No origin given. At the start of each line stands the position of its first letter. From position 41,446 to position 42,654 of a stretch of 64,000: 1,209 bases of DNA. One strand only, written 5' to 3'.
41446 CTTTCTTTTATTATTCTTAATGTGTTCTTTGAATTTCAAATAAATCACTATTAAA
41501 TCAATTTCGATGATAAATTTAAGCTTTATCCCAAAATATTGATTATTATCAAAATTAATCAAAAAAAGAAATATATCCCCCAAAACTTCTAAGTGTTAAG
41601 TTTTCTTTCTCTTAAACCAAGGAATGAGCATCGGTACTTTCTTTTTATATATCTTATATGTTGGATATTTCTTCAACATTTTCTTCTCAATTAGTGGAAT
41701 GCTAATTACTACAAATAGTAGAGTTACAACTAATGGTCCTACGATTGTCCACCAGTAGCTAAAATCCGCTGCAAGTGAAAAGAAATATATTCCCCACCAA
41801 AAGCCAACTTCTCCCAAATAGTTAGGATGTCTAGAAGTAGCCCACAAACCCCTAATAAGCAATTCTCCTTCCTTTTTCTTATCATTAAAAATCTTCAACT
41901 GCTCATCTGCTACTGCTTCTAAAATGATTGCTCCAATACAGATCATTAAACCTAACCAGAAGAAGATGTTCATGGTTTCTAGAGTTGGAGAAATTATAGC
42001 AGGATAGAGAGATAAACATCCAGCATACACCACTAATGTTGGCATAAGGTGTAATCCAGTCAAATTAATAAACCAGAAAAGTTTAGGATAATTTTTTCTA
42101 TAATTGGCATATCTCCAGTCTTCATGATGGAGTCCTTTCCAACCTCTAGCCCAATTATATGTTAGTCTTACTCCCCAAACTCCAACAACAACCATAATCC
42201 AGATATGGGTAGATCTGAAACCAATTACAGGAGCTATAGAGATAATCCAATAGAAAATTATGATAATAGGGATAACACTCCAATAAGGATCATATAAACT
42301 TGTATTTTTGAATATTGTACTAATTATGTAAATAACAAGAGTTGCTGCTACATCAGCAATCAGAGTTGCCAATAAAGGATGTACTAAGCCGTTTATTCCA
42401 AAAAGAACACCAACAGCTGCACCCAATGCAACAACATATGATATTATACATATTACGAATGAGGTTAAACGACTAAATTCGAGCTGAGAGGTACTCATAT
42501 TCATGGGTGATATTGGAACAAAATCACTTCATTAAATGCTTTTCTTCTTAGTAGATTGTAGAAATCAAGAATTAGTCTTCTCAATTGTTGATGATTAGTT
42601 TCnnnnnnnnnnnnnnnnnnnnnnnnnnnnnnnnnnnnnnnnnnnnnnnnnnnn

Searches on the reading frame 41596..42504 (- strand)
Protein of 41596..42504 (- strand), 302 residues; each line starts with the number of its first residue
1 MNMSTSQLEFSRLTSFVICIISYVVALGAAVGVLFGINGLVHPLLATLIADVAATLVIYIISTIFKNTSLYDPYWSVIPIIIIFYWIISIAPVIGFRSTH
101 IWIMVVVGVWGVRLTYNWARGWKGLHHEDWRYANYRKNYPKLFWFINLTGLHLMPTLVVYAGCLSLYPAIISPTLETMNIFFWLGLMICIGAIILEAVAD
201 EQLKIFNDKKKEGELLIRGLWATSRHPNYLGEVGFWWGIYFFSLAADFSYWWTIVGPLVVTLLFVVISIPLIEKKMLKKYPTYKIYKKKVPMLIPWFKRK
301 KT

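Call 3: search_protein_families(library=pfam, proteins=[window:41596-42504:-], max_evalue=0.01)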
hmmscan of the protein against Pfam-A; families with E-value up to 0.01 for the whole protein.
window:41596-42504:- (302 aa): 3 families
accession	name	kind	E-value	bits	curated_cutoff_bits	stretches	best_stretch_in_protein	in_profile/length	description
PF06966.17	DUF1295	-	9.7e-49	166.4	20.4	1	59-290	2-235/235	Protein of unknown function (DUF1295)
PF04140.19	ICMT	-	0.00027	21.8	24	1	203-265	20-84/95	Isoprenylcysteine carboxyl methyltransferase (ICMT) family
PF04191.18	PEMT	-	0.0005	20.9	25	1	182-279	3-100/105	Phospholipid methyltransferase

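Call 4: search_protein_families(library=ncbifam, proteins=[window:41596-42504:-], max_evalue=0.01)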
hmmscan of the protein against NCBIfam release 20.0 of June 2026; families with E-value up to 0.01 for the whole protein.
window:41596-42504:- (302 aa): 0 families

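Call 5: search_solved_structures(query=window:41596-42504:-, max_evalue=10, show_alignments=4)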
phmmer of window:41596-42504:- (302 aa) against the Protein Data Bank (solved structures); distinct sequences matched with E-value up to 10: 0.

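Call 7: find_homologous_proteins(query=window:41596-42504:-, max_evalue=0.001)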
Query window:41596-42504:- (302 aa): 5738 proteins with E <= 0.001 among 8000 candidates; the best 120 are listed.
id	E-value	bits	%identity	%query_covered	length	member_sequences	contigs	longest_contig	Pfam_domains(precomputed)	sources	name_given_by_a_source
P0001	6.8e-198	675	99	100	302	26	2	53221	PF06966.18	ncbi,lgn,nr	ncbi:MAG: DUF1295 domain-containing protein [Candidatus Heimdallarchaeota archaeon]|nr:DUF1295 domai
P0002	2.4e-188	643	93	100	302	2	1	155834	PF06966.18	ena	-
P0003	2.4e-187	640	93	99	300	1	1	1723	PF06966.18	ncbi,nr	ncbi:MAG: DUF1295 domain-containing protein [Candidatus Heimdallarchaeota archaeon]|nr:DUF1295 domai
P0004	1.6e-185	634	92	100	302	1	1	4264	PF06966.18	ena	-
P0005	1.7e-157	542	76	100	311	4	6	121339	PF06966.18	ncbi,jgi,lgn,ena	-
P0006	9.3e-150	516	73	100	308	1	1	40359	PF06966.18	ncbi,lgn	-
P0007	7.2e-113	395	58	96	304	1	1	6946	PF06966.18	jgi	jgi:steroid 5-alpha reductase family enzyme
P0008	9.7e-112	391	56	99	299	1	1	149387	PF06966.18,PF02544.22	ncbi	-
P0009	5.4e-111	389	56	99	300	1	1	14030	PF06966.18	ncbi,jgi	ncbi:MAG: DUF1295 domain-containing protein [Candidatus Heimdallarchaeaceae archaeon]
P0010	4.1e-110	386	55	100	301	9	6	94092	PF06966.18,PF02544.22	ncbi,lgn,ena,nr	ncbi:MAG: DUF1295 domain-containing protein [Candidatus Heimdallarchaeota archaeon]|nr:DUF1295 domai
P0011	2.5e-109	384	56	96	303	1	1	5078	PF06966.18,PF02544.22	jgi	jgi:steroid 5-alpha reductase family enzyme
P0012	2.2e-107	377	54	100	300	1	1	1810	PF06966.18,PF04191.19,PF02544.22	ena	-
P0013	1.2e-106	375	53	100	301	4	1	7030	PF06966.18,PF04191.19,PF02544.22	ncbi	-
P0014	1.9e-106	374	53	100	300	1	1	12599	PF06966.18,PF04191.19,PF02544.22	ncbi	-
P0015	2.9e-106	373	52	100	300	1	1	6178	PF04140.20,PF06966.18,PF04191.19,PF02544.22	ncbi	-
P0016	6.1e-106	372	54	98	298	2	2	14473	PF06966.18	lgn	-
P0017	2.4e-105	370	55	96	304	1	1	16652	PF04140.20,PF06966.18,PF02544.22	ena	-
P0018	5.1e-105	369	53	96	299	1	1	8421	PF06966.18,PF04191.19,PF02544.22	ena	-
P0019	2.0e-104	367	53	99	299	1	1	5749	PF06966.18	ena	-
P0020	3.8e-104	366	54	100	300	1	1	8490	PF06966.18,PF04191.19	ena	-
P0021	7.5e-104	366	52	96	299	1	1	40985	PF06966.18,PF04191.19,PF02544.22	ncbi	-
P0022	5.8e-103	363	51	96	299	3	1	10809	PF06966.18,PF04191.19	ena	-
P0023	9.5e-103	362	53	100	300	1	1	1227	PF06966.18,PF04191.19,PF02544.22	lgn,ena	-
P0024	3.5e-102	360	52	96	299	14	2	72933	PF06966.18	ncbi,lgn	-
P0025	4.7e-102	360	50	99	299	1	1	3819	PF06966.18,PF04191.19,PF02544.22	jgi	jgi:steroid 5-alpha reductase family enzyme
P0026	6.5e-101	356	54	99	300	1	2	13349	PF06966.18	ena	-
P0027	2.1e-100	354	55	95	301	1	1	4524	PF06966.18,PF04191.19,PF02544.22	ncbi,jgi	ncbi:MAG: DUF1295 domain-containing protein [Candidatus Heimdallarchaeaceae archaeon]|jgi:steroid 5-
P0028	7.1e-100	352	53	96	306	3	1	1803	PF06966.18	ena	-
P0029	3.3e-99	350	50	99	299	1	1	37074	PF06966.18,PF04191.19,PF02544.22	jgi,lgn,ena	-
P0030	7.4e-99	349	53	97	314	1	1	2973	PF06966.18,PF02544.22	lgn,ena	-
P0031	5.7e-98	346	51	96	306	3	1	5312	PF06966.18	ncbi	-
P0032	1.3e-97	345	53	95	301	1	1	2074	PF06966.18,PF02544.22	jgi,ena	-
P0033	4.2e-97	343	52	93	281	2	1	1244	PF06966.18,PF04191.19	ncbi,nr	ncbi:MAG: DUF1295 domain-containing protein [Candidatus Heimdallarchaeota archaeon]|nr:DUF1295 domai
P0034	1.2e-96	342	53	95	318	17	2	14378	PF06966.18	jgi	-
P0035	3.8e-96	340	49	95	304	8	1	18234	PF06966.18,PF02544.22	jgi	jgi:steroid 5-alpha reductase family enzyme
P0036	1.6e-95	338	51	100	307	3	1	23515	PF06966.18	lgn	-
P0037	4.7e-95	337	52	96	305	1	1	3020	PF06966.18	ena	-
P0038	4.7e-95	337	52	99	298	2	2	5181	PF06966.18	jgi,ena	-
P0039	6.1e-95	336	52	93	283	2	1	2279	PF06966.18,PF04191.19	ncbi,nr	ncbi:MAG: DUF1295 domain-containing protein [Candidatus Heimdallarchaeota archaeon]|nr:DUF1295 domai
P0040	7.0e-95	336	51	98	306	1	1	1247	PF06966.18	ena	-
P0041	7.7e-95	336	51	93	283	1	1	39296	PF06966.18,PF04191.19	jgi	-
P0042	8.3e-95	336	51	99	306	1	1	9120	PF06966.18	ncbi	ncbi:MAG: DUF1295 domain-containing protein [Candidatus Thorarchaeota archaeon]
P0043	2.9e-94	334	51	95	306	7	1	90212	PF06966.18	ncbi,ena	-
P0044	4.9e-93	330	52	85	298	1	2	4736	PF06966.18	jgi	jgi:steroid 5-alpha reductase family enzyme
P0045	8.7e-93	329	53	87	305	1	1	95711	PF06966.18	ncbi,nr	ncbi:MAG: DUF1295 domain-containing protein [Candidatus Heimdallarchaeota archaeon]|nr:DUF1295 domai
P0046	1.5e-92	328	50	95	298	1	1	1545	PF06966.18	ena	-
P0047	2.3e-92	328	51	99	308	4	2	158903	PF06966.18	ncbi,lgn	-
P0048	2.4e-92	328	51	95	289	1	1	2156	PF06966.18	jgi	-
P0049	3.5e-92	327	48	99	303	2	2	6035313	PF06966.18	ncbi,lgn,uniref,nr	ncbi:hypothetical protein NEF87_000008 [Candidatus Lokiarchaeum ossiferum]|uniref:Steroid 5-alpha re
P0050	4.7e-91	323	50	95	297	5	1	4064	PF06966.18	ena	-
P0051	5.1e-91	323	48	99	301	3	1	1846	PF06966.18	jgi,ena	-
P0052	6.4e-91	323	48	99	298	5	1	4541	PF06966.18,PF02544.22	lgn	-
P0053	6.6e-91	323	50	86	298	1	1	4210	PF06966.18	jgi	jgi:steroid 5-alpha reductase family enzyme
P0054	7.8e-91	323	48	98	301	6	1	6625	PF06966.18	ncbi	-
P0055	1.1e-90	322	51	94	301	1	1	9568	PF06966.18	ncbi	-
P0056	1.6e-90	322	46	98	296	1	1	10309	PF04140.20,PF06966.18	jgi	jgi:steroid 5-alpha reductase family enzyme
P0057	1.6e-90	322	49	98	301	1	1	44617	PF06966.18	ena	-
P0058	2.4e-90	321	51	96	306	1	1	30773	PF06966.18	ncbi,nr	ncbi:MAG: DUF1295 domain-containing protein [Asgard group archaeon]|nr:DUF1295 domain-containing pro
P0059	2.4e-90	321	46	95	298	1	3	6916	PF06966.18,PF02544.22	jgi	jgi:steroid 5-alpha reductase family enzyme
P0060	3.2e-90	321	47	99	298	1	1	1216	PF06966.18,PF02544.22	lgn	-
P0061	3.3e-90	321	48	96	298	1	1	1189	PF06966.18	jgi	jgi:steroid 5-alpha reductase family enzyme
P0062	3.7e-90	321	51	86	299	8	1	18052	PF06966.18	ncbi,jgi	jgi:steroid 5-alpha reductase family enzyme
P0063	4.2e-90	320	51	95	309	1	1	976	PF06966.18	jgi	-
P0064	5.5e-90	320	46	99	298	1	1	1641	PF06966.18,PF02544.22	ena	-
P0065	5.6e-90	320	48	95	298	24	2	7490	PF06966.18,PF02544.22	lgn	-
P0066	5.6e-90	320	48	98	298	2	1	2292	PF06966.18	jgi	-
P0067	5.7e-90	320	47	96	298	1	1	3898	PF06966.18,PF02544.22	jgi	jgi:steroid 5-alpha reductase family enzyme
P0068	6.4e-90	320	51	99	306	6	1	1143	PF06966.18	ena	-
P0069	6.6e-90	320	47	96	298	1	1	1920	PF06966.18,PF02544.22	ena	-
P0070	8.1e-90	319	47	99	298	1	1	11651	PF06966.18,PF02544.22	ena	-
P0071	1.3e-89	319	51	99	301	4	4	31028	PF06966.18,PF02544.22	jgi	-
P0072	1.3e-89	319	49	98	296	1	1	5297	PF04140.20,PF06966.18,PF04191.19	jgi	jgi:steroid 5-alpha reductase family enzyme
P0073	1.3e-89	319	51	95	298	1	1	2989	PF06966.18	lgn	-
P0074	1.6e-89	318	46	99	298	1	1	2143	PF06966.18,PF02544.22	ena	-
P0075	1.6e-89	318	47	98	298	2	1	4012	PF06966.18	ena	-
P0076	1.9e-89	318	47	95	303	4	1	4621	PF06966.18,PF02544.22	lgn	-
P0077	2.6e-89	318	46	98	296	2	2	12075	PF06966.18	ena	-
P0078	2.7e-89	318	47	99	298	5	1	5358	PF06966.18,PF02544.22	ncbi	-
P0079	2.7e-89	318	50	95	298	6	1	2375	PF06966.18,PF02544.22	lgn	-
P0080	4.0e-89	317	47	96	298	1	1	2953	PF06966.18,PF02544.22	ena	-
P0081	4.2e-89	317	50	98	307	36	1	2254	PF06966.18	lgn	-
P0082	4.4e-89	317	49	94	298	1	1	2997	PF06966.18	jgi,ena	-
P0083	4.6e-89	317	47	99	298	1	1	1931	PF06966.18,PF02544.22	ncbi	-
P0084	5.1e-89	317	46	95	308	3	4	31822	PF06966.18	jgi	-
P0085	7.5e-89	316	49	95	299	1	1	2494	PF06966.18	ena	-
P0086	1.1e-88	316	47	96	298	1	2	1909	PF06966.18,PF02544.22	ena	-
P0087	1.1e-88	316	48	98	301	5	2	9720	PF06966.18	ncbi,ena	ncbi:MAG: DUF1295 domain-containing protein [Promethearchaeota archaeon]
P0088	1.2e-88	316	47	95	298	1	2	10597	PF06966.18,PF02544.22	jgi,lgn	-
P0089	1.3e-88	315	54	84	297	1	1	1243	PF06966.18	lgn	-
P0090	1.5e-88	315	47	95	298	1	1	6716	PF06966.18,PF02544.22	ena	-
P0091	1.6e-88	315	46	99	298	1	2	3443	PF06966.18,PF02544.22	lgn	-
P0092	1.6e-88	315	47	95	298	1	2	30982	PF06966.18,PF02544.22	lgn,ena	-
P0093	2.6e-88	314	48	99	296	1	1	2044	PF06966.18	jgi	jgi:steroid 5-alpha reductase family enzyme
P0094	3.3e-88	314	48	98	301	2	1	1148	PF06966.18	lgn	-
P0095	3.5e-88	314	49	96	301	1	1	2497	PF04140.20,PF06966.18,PF04191.19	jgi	-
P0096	4.8e-88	314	48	96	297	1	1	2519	PF06966.18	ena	-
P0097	5.0e-88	314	47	98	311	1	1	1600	PF06966.18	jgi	jgi:steroid 5-alpha reductase family enzyme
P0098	1.2e-87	312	47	95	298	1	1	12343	PF06966.18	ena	-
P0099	1.3e-87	312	51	96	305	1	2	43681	PF04140.20,PF06966.18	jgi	jgi:steroid 5-alpha reductase family enzyme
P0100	1.6e-87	312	46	99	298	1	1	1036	PF06966.18,PF02544.22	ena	-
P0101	2.8e-87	311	47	95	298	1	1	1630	PF06966.18,PF02544.22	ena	-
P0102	3.1e-87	311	51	95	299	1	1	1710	PF06966.18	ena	-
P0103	3.1e-87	311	50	86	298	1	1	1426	PF06966.18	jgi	jgi:steroid 5-alpha reductase family enzyme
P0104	4.3e-87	310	46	95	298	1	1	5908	PF06966.18,PF02544.22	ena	-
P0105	4.3e-87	310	46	99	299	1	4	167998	PF06966.18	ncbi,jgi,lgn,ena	-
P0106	4.5e-87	310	48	98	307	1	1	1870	PF06966.18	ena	-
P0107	5.0e-87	310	47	95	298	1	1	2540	PF06966.18,PF02544.22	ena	-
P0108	5.4e-87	310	47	98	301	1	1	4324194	PF06966.18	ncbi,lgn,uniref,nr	ncbi:DUF1295 domain-containing protein [Promethearchaeum syntrophicum]|uniref:DUF1295 domain-contain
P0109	5.5e-87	310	48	96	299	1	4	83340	PF04140.20,PF06966.18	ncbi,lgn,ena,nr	ncbi:MAG: DUF1295 domain-containing protein [Candidatus Lokiarchaeota archaeon]|nr:DUF1295 domain-co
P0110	7.1e-87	310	48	94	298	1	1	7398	PF06966.18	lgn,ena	-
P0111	7.3e-87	310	50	92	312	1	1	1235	PF06966.18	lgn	-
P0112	1.1e-86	309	48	94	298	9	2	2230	PF06966.18,PF02544.22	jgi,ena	-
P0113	1.3e-86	309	47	95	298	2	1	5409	PF06966.18,PF02544.22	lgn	-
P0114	1.3e-86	309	50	93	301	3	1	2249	PF06966.18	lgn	-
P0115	1.5e-86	309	46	100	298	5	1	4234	PF06966.18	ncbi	-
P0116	1.5e-86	309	48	94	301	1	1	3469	PF06966.18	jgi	-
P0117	1.6e-86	309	47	96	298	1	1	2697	PF06966.18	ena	-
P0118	2.0e-86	308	47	94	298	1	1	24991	PF06966.18,PF02544.22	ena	-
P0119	2.0e-86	308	49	95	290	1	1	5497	PF06966.18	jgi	jgi:steroid 5-alpha reductase family enzyme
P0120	2.8e-86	308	47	98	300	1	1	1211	PF06966.18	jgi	jgi:steroid 5-alpha reductase family enzyme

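Call 8: find_encoding_contigs(protein=window:41596-42504:-, flank=10000, max_places=10)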
Protein window:41596-42504:- (302 aa): 3 contigs read that carry it; 3 places shown.
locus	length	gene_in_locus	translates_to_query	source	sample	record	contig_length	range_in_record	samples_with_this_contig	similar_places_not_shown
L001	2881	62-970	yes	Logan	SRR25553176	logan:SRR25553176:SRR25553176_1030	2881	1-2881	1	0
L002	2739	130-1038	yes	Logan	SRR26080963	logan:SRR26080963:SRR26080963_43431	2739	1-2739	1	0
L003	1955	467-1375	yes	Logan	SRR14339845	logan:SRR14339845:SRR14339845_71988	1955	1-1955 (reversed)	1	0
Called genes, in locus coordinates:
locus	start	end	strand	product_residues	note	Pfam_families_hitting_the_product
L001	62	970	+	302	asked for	PF06966:DUF1295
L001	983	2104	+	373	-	PF00924:MS_channel_2nd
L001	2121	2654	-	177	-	-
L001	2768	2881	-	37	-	?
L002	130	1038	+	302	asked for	PF06966:DUF1295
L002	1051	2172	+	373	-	PF00924:MS_channel_2nd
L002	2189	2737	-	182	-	?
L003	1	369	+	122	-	?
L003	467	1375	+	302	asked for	PF06966:DUF1295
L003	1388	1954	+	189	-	?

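Call 9: find_encoding_contigs(protein=P0005, flank=8000, max_places=3)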
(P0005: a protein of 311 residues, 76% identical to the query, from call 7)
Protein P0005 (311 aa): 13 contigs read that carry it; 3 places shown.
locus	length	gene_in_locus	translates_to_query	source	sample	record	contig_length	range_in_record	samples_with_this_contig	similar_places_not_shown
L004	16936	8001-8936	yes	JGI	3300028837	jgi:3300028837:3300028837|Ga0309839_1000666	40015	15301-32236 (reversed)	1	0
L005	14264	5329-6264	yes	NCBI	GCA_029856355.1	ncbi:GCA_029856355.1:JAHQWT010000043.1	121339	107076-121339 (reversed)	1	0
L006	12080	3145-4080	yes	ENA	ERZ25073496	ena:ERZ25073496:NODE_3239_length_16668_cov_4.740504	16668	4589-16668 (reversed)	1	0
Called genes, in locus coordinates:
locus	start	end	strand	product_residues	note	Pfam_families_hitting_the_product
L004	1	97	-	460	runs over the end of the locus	PF17957:Big_7, PF03372:Exo_endo_phos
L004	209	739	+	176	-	PF00300:His_Phos_1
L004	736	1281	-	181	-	PF12641:Flavodoxin_3, PF12724:Flavodoxin_5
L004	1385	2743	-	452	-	PF07690:MFS_1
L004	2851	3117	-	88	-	-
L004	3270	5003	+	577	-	-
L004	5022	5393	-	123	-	PF04307:YdjM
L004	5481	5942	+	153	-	-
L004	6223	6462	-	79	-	-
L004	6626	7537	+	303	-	PF02517:Rce1-like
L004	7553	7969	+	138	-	-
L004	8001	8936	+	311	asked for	PF06966:DUF1295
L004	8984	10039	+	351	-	PF00924:MS_channel_2nd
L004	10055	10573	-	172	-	PF04307:YdjM (weak)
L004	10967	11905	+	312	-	PF01636:APH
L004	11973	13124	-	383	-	PF00890:FAD_binding_2 (faint), PF01266:DAO (faint), PF04820:Trp_halogenase (faint), PF07992:Pyr_redox_2, PF12831:FAD_oxidored (weak), PF01494:FAD_binding_3 (weak)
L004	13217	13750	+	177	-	PF00583:Acetyltransf_1, PF13673:Acetyltransf_10, PF13508:Acetyltransf_7, PF08445:FR47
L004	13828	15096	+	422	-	PF12832:MFS_1_like, PF07690:MFS_1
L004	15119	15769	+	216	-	-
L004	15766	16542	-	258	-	PF04909:Amidohydro_2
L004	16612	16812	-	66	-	-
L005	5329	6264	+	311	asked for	PF06966:DUF1295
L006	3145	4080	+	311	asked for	PF06966:DUF1295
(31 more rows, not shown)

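Call 10: find_encoding_contigs(protein=P0006, flank=8000, max_places=2)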
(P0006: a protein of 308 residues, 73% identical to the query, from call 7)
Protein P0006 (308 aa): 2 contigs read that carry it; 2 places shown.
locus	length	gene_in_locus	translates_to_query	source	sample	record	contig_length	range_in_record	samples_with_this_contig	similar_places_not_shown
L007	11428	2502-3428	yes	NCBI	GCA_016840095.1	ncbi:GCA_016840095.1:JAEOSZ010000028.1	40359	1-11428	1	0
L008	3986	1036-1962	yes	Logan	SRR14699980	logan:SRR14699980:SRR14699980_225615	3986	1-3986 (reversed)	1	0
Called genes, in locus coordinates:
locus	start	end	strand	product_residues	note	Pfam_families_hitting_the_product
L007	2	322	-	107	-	?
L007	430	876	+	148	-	PF08020:DUF1706 (weak)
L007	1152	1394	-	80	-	-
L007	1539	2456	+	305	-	PF02517:Rce1-like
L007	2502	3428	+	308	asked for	PF06966:DUF1295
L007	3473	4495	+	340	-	PF00924:MS_channel_2nd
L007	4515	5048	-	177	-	PF04307:YdjM (weak)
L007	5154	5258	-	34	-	-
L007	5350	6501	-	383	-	PF01266:DAO (faint), PF04820:Trp_halogenase (faint), PF07992:Pyr_redox_2 (weak), PF12831:FAD_oxidored (faint), PF01494:FAD_binding_3 (weak)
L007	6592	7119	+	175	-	PF00583:Acetyltransf_1, PF13673:Acetyltransf_10, PF13508:Acetyltransf_7, PF08445:FR47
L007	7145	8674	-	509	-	PF14684:Tricorn_C1 (weak), PF03572:Peptidase_S41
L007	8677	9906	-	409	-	PF01757:Acyl_transf_3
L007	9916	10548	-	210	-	-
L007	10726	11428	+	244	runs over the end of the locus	-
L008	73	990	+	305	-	PF02517:Rce1-like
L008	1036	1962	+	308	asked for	PF06966:DUF1295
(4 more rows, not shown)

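Call 11: find_encoding_contigs(protein=P0008, flank=8000, max_places=2)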
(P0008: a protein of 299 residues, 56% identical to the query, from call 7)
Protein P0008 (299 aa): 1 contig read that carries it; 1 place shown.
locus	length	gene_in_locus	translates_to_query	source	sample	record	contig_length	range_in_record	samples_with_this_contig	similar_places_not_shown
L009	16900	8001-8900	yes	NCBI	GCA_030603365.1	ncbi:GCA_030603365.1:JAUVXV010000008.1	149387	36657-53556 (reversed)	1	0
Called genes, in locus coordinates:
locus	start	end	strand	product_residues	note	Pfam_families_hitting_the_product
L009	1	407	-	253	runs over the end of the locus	PF00149:Metallophos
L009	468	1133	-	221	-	-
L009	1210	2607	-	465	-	PF17957:Big_7 (weak), PF03372:Exo_endo_phos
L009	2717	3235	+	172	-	PF00300:His_Phos_1 (weak)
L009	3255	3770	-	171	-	PF12641:Flavodoxin_3 (weak), PF12724:Flavodoxin_5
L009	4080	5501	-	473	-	PF07690:MFS_1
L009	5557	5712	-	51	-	-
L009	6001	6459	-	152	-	PF04307:YdjM, PF00882:Zn_dep_PLPC (weak)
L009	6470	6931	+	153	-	-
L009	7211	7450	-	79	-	-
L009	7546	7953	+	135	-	-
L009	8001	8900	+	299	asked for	PF06966:DUF1295, PF02544:Steroid_dh (weak)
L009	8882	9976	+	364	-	PF00924:MS_channel_2nd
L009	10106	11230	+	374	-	PF07728:AAA_5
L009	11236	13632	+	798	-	PF18934:DUF5682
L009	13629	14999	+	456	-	PF05762:VWA_CoxE, PF00092:VWA (faint), PF09967:DUF2201 (weak), PF13519:VWA_2 (weak)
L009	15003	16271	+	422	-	-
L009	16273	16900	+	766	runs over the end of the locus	-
